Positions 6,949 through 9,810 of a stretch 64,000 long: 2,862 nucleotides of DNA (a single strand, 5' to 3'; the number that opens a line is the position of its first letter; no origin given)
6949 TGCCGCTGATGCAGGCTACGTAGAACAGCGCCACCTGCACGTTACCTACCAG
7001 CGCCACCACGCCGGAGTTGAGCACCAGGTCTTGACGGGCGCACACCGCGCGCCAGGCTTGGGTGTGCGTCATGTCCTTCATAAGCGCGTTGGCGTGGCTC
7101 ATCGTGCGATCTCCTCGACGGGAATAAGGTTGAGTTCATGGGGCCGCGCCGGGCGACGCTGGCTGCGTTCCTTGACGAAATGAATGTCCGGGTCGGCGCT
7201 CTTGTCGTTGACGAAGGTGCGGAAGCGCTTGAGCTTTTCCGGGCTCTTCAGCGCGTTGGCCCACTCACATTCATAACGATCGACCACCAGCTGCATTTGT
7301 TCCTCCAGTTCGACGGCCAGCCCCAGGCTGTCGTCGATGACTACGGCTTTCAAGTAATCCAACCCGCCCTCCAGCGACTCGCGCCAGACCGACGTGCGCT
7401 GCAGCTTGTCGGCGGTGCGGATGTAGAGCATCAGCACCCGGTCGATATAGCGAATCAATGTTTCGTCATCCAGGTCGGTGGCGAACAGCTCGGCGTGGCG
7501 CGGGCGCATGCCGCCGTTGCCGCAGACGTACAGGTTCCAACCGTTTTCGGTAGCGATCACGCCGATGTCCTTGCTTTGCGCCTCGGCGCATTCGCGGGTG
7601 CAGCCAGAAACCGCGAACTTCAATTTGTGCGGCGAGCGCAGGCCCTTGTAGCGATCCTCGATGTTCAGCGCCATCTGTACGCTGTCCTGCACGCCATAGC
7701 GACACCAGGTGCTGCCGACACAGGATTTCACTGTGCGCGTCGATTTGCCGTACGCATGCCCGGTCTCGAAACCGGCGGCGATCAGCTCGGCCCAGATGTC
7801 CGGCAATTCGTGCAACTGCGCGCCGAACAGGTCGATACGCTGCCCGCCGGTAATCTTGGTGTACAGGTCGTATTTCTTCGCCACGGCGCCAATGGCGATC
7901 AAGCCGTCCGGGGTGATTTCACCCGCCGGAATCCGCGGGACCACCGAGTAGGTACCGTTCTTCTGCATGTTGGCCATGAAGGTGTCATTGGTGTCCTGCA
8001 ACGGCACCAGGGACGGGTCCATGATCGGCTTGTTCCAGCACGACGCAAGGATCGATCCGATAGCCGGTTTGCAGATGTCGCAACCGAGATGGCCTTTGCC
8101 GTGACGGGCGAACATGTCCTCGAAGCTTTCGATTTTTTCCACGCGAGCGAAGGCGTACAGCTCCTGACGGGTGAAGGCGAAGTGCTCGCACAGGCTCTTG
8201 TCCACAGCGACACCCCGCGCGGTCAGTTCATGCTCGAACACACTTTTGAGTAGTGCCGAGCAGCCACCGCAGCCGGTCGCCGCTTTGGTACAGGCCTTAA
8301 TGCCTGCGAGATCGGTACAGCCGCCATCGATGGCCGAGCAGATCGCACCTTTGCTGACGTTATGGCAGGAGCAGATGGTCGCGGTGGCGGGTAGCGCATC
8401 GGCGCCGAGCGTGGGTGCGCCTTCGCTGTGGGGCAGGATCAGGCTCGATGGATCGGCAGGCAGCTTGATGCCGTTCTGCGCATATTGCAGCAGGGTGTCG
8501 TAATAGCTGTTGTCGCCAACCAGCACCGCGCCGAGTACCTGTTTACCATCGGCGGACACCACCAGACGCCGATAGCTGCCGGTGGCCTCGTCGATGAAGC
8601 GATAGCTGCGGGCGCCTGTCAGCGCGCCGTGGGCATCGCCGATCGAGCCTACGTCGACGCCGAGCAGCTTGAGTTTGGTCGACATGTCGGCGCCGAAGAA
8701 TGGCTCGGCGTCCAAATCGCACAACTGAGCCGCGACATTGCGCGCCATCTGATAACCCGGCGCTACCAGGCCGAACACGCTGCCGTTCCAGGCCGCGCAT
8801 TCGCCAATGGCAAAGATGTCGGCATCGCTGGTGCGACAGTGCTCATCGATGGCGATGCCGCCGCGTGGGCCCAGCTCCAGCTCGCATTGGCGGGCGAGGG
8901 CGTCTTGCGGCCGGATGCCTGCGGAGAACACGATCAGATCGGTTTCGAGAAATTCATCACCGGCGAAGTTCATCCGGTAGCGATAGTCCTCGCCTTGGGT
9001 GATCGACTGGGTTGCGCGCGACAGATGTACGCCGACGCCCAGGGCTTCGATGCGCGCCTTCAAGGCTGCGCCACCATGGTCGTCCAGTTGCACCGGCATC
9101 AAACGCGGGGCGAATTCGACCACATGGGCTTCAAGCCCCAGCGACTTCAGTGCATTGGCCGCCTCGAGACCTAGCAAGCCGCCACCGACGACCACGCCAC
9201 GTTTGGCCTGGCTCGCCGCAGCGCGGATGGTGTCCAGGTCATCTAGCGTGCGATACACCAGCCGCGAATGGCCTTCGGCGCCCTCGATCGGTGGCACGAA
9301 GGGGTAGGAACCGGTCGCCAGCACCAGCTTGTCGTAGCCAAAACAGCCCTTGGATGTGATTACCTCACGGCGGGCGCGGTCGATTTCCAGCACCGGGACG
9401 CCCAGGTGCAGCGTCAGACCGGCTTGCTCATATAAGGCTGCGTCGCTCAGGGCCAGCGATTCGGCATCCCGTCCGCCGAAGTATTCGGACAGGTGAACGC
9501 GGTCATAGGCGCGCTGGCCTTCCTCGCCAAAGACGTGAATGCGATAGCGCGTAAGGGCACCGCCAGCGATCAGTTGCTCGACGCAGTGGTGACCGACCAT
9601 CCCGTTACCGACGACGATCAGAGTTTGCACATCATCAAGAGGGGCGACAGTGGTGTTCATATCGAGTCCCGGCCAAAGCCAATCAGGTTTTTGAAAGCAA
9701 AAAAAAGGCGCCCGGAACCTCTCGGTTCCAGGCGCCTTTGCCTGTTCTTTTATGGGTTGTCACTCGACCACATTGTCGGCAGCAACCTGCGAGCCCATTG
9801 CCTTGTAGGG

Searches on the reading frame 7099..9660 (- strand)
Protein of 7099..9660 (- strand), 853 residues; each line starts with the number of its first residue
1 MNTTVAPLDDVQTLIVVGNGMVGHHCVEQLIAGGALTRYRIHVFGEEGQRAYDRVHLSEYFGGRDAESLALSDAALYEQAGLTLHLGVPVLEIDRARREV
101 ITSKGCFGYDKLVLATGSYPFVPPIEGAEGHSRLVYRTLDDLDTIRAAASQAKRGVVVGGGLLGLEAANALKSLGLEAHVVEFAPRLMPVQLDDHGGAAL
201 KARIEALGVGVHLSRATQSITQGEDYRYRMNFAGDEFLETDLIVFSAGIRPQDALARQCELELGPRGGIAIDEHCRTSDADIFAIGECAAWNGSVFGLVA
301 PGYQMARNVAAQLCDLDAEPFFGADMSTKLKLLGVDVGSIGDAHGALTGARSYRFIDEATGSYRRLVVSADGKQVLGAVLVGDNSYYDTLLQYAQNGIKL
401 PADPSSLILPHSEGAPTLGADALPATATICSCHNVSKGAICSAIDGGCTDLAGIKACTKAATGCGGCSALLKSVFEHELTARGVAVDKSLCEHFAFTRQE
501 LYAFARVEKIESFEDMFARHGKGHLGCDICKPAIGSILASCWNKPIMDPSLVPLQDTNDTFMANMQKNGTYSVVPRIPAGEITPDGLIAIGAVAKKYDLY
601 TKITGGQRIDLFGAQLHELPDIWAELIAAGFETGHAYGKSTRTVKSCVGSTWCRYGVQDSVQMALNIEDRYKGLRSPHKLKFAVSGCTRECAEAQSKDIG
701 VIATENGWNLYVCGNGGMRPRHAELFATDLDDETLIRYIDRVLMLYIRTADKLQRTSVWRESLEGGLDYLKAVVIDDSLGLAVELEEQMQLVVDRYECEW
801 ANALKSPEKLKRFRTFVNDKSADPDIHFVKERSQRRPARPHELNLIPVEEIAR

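Call 44: search_protein_families(library=pfam, proteins=[window:7099-9660:-], max_evalue=0.00001)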
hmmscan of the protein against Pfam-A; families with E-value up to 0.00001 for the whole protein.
window:7099-9660:- (853 aa): 6 families
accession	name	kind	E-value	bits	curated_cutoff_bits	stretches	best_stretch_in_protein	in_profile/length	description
PF07992.20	Pyr_redox_2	-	2e-51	175.6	26.1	1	14-293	3-278/291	Pyridine nucleotide-disulphide oxidoreductase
PF01077.27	NIR_SIR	-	2.4e-24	86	27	1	638-759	2-137/158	Nitrite and sulphite reductase 4Fe-4S domain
PF00070.33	Pyr_redox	-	1.5e-14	54.7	22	1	155-225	2-71/82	Pyridine nucleotide-disulphide oxidoreductase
PF03460.22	NIR_SIR_ferr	-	2.4e-12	46.8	24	1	566-628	3-68/69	Nitrite/Sulfite reductase ferredoxin-like half domain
PF04324.20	Fer2_BFD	-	7.3e-12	45.9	26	1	428-476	1-49/50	BFD-like [2Fe-2S] binding domain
PF18267.7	Rubredoxin_C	-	5e-09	36.5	25.9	1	327-395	2-67/70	Rubredoxin NAD+ reductase C-terminal domain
